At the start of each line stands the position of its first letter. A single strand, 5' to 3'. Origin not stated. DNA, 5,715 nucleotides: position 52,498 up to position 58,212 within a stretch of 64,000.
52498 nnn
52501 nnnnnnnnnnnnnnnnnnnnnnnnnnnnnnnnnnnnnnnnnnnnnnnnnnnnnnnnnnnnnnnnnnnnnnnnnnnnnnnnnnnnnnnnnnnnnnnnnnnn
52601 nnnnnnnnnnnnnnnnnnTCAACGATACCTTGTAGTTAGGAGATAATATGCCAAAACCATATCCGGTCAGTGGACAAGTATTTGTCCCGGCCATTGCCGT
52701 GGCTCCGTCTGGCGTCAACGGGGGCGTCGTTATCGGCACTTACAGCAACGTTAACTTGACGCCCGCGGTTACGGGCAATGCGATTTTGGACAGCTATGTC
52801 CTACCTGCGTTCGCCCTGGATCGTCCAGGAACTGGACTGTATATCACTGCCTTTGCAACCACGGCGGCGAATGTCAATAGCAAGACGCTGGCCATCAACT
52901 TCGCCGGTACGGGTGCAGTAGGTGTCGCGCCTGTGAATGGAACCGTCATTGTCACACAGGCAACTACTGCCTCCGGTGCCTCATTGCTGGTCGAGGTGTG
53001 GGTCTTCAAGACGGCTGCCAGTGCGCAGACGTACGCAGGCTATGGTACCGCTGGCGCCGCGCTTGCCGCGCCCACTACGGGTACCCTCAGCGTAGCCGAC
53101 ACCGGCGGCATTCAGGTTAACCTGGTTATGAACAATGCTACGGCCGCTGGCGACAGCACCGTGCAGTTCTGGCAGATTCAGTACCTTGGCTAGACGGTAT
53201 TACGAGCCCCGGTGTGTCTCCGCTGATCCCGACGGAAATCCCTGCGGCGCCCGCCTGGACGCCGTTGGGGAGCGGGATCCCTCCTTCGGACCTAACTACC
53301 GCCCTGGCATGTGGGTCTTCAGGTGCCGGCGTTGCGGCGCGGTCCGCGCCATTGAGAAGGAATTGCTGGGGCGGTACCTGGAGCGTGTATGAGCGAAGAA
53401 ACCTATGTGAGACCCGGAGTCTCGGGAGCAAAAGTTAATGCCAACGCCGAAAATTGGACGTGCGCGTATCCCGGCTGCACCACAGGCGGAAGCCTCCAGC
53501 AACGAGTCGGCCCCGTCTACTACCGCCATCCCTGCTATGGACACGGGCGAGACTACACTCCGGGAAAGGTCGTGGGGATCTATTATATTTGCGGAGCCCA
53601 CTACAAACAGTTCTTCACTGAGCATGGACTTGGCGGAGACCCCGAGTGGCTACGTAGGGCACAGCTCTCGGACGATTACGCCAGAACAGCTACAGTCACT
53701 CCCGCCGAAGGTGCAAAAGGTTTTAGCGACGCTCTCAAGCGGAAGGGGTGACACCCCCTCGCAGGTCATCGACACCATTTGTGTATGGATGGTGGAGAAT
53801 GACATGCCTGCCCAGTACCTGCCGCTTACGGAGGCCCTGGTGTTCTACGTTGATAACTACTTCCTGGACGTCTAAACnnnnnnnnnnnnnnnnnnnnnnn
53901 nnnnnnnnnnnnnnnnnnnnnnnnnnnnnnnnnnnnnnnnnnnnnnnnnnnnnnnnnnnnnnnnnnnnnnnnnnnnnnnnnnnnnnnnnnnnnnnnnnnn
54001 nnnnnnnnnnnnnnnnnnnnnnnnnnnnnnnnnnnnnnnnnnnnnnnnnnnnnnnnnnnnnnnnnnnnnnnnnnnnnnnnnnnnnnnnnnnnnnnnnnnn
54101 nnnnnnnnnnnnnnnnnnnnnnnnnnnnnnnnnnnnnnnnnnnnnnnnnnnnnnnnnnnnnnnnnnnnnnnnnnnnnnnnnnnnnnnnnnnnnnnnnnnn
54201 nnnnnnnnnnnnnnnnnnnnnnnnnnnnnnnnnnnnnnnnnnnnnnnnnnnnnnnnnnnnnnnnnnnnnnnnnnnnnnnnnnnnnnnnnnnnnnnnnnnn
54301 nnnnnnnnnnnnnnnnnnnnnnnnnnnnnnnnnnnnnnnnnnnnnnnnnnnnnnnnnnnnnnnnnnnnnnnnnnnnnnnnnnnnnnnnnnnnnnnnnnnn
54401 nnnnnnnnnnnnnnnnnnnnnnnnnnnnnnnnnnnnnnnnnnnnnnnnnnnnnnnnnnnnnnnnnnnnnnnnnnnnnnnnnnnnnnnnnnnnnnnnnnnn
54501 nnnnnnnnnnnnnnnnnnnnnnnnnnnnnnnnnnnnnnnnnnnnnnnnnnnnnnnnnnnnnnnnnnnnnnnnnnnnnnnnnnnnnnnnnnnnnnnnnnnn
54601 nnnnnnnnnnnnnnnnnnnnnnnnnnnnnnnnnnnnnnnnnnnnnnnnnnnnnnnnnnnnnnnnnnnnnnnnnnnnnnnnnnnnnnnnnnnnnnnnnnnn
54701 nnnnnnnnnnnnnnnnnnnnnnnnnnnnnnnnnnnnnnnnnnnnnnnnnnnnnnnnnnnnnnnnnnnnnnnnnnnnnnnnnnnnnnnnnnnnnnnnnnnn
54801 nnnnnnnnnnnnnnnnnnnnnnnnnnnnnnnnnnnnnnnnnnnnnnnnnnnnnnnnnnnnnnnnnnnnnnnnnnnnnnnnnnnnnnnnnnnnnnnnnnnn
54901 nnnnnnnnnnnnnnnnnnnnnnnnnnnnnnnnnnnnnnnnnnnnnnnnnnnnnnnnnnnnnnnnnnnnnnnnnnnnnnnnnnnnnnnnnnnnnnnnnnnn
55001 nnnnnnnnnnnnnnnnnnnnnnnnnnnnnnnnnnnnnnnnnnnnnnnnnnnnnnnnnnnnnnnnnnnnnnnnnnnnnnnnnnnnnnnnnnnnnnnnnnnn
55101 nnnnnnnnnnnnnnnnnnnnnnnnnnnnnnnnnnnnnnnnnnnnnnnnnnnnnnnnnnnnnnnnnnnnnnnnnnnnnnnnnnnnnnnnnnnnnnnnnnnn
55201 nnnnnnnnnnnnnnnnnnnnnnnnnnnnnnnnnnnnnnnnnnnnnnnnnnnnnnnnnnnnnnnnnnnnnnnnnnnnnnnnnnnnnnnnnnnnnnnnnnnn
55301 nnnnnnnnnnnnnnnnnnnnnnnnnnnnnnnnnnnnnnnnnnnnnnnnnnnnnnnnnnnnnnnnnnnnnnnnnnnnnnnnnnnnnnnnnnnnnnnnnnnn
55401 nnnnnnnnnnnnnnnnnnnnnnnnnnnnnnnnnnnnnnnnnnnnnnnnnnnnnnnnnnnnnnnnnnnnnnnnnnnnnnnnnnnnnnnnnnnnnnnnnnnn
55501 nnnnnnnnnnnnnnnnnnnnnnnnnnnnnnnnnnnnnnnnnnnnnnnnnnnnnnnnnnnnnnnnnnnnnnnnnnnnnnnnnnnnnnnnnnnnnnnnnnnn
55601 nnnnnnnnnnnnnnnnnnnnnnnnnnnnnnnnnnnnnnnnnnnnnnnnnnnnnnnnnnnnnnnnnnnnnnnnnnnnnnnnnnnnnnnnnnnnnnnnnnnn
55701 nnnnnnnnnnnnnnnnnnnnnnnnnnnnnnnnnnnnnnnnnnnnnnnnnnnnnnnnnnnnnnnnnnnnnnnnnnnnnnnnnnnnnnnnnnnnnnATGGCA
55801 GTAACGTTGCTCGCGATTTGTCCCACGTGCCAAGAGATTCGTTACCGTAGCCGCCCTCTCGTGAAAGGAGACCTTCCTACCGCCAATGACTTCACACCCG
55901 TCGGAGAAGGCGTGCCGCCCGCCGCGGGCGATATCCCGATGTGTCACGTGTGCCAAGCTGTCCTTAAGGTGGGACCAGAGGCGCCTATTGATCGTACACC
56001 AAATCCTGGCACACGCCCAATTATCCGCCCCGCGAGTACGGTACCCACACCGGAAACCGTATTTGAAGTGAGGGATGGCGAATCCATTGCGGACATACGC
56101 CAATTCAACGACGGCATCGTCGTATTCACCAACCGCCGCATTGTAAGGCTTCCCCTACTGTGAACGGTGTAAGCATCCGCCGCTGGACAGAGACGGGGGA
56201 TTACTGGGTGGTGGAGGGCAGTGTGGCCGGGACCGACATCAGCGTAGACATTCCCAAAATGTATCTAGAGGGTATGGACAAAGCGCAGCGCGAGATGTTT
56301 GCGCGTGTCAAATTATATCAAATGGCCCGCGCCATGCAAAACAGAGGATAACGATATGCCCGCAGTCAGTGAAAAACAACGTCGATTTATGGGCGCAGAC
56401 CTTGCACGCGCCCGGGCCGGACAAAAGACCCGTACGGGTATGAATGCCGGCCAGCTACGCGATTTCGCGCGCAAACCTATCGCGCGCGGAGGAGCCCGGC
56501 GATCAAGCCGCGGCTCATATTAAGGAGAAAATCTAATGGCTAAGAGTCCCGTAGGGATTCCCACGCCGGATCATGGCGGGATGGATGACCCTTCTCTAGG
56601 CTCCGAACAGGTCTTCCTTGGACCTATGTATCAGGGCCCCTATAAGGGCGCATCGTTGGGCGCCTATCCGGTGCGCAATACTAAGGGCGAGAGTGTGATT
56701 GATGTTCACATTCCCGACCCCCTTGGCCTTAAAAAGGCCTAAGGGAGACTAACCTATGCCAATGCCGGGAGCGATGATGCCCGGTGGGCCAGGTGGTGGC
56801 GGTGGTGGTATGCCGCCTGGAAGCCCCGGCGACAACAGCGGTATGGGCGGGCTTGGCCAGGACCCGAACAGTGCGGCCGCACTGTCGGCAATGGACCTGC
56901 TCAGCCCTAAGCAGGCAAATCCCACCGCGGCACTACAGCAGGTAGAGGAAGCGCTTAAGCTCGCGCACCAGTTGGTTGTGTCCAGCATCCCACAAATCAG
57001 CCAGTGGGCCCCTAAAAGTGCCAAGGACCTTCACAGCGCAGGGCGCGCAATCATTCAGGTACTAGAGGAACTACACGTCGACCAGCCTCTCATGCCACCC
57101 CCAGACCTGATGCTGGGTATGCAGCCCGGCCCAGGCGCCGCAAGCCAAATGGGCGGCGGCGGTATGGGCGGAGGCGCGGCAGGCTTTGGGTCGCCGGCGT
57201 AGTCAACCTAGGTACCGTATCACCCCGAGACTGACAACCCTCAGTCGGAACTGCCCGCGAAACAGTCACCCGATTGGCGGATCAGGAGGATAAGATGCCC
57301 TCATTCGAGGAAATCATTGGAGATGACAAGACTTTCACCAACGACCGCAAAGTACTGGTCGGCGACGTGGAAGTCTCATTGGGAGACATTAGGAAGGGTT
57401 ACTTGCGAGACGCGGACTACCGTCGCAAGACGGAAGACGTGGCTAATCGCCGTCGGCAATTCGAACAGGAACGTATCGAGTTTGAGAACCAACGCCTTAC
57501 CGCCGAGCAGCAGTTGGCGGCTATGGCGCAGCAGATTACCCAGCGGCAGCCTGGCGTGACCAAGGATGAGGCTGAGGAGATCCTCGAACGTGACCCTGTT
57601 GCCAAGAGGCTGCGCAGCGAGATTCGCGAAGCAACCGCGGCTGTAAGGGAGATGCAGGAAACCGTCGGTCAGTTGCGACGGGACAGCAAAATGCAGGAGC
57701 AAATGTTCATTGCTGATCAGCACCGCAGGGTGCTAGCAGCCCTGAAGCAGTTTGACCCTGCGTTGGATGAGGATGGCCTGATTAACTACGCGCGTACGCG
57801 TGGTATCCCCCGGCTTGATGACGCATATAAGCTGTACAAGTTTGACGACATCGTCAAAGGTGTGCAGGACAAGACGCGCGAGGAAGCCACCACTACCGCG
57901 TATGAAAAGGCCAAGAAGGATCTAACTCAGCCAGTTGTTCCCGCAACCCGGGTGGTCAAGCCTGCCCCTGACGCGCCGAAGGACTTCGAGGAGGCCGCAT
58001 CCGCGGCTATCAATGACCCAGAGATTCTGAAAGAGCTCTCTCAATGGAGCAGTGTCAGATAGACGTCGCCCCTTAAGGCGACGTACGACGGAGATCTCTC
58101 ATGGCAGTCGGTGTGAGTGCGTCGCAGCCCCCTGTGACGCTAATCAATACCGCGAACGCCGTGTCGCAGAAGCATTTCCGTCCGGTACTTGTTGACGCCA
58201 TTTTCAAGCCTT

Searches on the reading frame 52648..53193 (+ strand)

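Call 7: search_protein_families(library=phrogs, proteins=[window:52648-53193:+], max_evalue=0.01)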
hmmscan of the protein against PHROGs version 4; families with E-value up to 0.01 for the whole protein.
window:52648-53193:+ (181 aa): 0 families

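Call 12: search_protein_families(library=pfam, proteins=[window:52648-53193:+], max_evalue=0.01)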
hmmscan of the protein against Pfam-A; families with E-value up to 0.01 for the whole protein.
window:52648-53193:+ (181 aa): 0 families

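Call 70: search_protein_families(library=pfam, proteins=[window:52648-53193:+], max_evalue=5)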
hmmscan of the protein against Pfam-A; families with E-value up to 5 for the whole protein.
window:52648-53193:+ (181 aa): 2 families
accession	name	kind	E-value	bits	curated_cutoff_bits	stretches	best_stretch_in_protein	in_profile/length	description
PF18092.7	DraK_HK_N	-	0.13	13.1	26.4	1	81-117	47-85/86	DraK Histidine Kinase N-terminal domain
PF08953.17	DUF1899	-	0.15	12.3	20.7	1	70-98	33-63/66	Domain of unknown function (DUF1899)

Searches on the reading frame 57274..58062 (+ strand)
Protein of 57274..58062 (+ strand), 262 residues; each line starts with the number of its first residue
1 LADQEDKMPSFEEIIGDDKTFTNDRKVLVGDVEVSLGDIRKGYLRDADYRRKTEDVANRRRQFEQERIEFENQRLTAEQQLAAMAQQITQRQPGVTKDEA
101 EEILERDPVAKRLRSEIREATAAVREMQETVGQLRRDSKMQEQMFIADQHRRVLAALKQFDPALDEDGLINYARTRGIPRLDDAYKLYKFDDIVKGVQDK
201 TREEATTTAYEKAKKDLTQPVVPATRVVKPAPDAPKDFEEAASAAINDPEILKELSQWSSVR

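Call 13: search_protein_families(library=phrogs, proteins=[window:57274-58062:+], max_evalue=0.01)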
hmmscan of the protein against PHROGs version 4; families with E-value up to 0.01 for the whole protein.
window:57274-58062:+ (262 aa): 1 family
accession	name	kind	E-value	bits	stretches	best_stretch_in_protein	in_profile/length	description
phrog_3927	-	head and packaging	2.2e-13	51.5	1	30-165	101-239/342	head scaffolding protein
